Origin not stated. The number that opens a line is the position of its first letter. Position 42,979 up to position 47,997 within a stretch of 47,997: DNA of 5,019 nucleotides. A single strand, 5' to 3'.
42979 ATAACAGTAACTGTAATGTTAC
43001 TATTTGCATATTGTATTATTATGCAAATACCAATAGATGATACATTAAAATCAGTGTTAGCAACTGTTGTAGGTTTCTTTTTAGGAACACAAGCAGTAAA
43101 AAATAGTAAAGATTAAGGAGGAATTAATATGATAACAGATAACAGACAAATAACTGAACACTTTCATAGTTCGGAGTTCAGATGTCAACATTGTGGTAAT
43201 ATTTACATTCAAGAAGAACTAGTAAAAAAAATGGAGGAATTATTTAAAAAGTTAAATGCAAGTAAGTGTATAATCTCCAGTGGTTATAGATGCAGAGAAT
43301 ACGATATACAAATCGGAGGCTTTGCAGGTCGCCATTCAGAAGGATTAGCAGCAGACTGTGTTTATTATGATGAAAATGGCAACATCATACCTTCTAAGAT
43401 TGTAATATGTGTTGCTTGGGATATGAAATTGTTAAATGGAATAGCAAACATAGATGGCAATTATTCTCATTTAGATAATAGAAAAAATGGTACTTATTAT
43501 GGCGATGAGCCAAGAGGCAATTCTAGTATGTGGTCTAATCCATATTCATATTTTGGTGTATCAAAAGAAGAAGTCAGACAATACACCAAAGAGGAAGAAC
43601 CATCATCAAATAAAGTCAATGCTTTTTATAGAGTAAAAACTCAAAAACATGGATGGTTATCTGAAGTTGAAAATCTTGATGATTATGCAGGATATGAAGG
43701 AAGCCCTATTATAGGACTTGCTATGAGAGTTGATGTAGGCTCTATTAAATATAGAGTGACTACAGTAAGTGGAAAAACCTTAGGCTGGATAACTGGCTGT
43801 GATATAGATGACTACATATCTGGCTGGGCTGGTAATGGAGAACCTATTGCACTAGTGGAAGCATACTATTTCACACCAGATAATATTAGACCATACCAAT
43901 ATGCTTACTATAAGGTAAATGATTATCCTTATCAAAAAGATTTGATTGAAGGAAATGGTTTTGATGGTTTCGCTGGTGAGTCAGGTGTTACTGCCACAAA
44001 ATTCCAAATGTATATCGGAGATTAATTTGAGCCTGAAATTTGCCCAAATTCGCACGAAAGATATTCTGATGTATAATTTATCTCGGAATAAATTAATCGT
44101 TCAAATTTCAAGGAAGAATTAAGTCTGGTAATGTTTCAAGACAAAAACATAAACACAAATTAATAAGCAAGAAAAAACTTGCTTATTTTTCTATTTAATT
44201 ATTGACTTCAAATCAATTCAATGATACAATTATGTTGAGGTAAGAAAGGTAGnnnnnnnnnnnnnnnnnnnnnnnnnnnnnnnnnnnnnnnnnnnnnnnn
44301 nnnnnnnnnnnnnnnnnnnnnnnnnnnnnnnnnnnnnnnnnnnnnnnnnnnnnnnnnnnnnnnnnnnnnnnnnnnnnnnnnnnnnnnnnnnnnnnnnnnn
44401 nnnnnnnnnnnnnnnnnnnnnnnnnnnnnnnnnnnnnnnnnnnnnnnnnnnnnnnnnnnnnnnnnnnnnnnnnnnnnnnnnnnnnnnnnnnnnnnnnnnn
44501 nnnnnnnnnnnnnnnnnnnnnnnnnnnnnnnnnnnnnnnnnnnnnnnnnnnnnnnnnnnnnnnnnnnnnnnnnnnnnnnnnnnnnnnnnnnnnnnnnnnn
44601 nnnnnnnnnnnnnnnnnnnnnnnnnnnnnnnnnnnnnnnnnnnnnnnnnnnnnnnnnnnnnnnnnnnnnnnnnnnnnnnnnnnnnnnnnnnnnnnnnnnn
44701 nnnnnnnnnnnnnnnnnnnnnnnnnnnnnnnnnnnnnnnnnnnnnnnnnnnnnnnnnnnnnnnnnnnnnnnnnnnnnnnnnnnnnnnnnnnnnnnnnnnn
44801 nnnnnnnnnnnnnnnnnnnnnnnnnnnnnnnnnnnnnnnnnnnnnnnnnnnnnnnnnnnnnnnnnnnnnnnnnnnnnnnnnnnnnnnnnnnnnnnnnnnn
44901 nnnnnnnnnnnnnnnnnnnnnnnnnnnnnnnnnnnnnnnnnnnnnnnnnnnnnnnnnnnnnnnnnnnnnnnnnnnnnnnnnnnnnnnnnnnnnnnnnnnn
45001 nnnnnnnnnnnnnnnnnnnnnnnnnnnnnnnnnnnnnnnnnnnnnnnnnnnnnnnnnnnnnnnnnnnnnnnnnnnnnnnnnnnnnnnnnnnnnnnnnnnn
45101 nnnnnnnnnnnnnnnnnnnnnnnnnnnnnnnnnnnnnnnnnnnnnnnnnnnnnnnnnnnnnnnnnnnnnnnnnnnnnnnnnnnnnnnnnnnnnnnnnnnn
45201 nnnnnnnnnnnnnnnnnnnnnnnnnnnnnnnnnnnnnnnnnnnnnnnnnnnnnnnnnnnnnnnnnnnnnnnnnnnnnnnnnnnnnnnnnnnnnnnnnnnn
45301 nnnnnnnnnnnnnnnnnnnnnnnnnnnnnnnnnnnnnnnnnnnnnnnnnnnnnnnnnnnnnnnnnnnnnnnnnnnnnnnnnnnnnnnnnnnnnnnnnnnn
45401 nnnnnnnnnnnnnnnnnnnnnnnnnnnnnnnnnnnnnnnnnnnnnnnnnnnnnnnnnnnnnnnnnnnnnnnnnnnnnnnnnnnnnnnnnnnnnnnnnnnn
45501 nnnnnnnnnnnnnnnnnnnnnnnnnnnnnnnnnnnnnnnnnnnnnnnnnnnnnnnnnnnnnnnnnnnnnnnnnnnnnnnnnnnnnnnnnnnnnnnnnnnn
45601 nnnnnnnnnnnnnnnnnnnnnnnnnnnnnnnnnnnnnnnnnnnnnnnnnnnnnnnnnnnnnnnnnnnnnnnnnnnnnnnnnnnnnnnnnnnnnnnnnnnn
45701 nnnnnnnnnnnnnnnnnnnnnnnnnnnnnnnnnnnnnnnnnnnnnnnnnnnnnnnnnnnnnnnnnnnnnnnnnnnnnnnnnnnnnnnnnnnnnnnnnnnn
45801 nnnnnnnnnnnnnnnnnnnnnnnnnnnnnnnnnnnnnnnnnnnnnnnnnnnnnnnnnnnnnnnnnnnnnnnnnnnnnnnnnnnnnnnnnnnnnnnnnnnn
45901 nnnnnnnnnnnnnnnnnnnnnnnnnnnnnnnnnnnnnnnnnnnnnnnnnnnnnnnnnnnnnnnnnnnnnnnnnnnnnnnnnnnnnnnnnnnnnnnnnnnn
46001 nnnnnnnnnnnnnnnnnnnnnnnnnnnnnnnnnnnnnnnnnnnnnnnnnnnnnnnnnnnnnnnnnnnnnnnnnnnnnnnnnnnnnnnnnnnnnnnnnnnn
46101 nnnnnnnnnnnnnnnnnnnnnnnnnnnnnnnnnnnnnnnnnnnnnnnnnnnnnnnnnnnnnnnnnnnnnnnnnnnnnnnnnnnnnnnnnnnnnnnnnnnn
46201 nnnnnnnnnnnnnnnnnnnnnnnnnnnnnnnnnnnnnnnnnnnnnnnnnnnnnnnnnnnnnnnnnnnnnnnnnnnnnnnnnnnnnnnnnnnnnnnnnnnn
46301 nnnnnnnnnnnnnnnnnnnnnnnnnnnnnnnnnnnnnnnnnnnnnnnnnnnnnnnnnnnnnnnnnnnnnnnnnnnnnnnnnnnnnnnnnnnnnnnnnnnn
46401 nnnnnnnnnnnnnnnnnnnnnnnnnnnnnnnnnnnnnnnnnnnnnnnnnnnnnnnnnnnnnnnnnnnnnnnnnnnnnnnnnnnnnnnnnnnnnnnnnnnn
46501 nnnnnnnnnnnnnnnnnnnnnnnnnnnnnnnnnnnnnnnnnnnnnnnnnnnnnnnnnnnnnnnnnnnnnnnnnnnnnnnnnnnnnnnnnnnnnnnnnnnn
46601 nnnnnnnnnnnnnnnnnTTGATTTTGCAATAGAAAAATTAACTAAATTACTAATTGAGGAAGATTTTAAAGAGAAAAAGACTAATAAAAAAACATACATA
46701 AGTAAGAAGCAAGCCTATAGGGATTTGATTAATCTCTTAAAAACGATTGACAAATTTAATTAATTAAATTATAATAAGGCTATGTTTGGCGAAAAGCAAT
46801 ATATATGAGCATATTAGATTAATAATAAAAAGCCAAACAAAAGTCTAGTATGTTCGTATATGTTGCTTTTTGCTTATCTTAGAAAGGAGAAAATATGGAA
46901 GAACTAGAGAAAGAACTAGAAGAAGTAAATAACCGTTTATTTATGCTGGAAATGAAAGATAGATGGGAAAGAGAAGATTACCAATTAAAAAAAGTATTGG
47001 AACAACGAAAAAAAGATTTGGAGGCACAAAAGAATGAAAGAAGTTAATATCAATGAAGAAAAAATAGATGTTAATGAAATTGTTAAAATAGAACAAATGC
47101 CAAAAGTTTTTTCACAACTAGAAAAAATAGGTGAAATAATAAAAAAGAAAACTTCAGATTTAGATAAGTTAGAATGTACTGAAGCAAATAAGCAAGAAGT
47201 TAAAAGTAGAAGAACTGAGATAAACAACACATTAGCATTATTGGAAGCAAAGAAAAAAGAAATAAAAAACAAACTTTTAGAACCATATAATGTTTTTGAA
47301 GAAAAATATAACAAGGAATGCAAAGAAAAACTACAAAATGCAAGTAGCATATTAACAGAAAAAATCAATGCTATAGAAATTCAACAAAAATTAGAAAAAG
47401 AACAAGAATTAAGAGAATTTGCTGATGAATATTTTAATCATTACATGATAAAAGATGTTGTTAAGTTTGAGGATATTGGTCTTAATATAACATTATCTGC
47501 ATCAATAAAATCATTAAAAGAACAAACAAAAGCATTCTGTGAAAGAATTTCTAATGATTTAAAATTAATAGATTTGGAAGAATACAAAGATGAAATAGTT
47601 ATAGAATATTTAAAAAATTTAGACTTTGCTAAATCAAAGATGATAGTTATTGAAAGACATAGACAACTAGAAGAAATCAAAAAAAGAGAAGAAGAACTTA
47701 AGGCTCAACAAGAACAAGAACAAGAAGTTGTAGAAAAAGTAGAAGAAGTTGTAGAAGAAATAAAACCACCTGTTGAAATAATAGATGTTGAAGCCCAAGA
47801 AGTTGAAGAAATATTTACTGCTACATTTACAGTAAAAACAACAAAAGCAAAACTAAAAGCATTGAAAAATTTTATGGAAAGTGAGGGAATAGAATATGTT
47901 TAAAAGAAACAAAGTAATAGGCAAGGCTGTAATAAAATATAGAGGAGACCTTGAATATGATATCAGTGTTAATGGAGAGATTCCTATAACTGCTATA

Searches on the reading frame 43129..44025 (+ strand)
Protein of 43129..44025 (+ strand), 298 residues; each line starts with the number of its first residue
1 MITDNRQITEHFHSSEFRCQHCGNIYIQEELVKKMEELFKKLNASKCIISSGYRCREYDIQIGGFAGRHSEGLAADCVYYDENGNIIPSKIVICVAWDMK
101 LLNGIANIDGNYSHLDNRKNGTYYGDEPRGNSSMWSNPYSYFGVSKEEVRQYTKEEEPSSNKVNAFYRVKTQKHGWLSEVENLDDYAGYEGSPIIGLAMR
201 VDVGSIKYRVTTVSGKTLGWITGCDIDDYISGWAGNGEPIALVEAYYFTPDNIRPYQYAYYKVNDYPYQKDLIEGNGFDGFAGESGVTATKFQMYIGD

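Call 21: search_protein_families(library=pfam, proteins=[window:43129-44025:+], max_evalue=0.01)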
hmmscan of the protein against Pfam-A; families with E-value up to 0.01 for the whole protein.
window:43129-44025:+ (298 aa): 2 families
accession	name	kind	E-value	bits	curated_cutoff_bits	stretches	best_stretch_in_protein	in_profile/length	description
PF08291.16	Peptidase_M15_3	-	5.6e-06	26.9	23.2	1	28-82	25-79/108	Peptidase M15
PF24292.1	DUF7479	-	0.00027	21.4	27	1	11-38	25-53/60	Domain of unknown function (DUF7479)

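Call 74: search_dna_similar(query=window:43129-44025:+, collection=phages, mode=protein, max_evalue=1e-10, max_rows=25)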
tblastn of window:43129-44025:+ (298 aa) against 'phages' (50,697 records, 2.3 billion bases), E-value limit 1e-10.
Records with a match: 2; places in all: 2; records where one place covers at least 80% of the query: 0.
Best place of each record, by identity: <60% 2.
By first word of the organism name: Bacteriophage 1; Ruminococcus 1.
By host as written in the record: - 1; [Ruminococcus] gnavus ATCC 29149 1.
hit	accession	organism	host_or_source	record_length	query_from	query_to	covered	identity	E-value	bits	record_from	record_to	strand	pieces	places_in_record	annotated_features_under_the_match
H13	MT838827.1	Bacteriophage sp.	human fecal samples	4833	162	286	42%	41.8%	7e-16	84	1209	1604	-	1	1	record has no annotation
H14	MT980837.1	Ruminococcus phage phiRg507T2_3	[Ruminococcus] gnavus ATCC 29149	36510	167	295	43%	38.7%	2e-18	91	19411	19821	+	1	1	gp20: endolysin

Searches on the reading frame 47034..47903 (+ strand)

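Call 21: search_protein_families(library=pfam, proteins=[window:47034-47903:+], max_evalue=0.01)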
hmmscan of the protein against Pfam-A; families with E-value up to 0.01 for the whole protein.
window:47034-47903:+ (289 aa): 2 families
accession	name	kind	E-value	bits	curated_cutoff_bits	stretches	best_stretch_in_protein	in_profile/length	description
PF07083.16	DUF1351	-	2.8e-14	53.8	27.8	1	26-222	13-205/210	Protein of unknown function (DUF1351)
PF10392.15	COG5_N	-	0.0055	17.4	31.2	1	33-120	50-132/132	Conserved oligomeric Golgi complex subunit 5, N-terminal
